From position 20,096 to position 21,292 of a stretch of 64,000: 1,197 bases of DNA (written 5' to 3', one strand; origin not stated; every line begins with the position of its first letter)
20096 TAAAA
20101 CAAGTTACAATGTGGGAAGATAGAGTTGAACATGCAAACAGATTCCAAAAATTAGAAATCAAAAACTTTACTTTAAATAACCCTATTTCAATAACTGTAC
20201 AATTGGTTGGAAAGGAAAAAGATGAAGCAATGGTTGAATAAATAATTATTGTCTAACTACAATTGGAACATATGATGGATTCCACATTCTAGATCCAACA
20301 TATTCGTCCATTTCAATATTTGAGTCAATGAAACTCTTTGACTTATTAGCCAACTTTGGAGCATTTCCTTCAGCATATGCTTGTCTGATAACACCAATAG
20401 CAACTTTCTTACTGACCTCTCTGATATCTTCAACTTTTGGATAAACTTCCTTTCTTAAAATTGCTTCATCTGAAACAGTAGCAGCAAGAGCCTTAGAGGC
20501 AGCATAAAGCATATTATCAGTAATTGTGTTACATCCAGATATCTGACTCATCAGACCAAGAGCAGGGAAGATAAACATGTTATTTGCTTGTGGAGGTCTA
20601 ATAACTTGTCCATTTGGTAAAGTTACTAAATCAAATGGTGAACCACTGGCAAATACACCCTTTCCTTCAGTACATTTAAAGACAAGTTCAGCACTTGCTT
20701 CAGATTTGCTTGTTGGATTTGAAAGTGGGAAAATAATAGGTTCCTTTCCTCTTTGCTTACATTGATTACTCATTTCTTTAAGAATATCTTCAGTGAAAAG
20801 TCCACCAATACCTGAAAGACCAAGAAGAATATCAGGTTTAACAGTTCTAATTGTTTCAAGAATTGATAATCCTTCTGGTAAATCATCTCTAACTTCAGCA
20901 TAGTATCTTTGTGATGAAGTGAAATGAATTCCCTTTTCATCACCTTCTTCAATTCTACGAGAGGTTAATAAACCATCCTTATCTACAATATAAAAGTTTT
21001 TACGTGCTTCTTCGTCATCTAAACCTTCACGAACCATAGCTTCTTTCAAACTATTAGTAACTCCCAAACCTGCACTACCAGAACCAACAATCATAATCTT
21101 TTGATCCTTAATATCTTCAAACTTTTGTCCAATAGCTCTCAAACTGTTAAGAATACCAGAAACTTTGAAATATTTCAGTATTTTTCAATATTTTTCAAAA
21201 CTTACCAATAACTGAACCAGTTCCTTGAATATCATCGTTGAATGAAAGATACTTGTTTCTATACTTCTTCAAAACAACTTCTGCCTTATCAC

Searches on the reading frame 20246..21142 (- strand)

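Call 85: search_protein_families(library=pfam, proteins=[window:20246-21142:-], max_evalue=0.0001)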
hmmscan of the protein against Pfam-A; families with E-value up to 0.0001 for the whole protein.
window:20246-21142:- (298 aa): 1 family
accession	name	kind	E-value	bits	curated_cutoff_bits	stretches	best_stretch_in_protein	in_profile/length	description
PF03949.21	Malic_M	-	3.3e-79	266.3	23.5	1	8-256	20-258/258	Malic enzyme, NAD binding domain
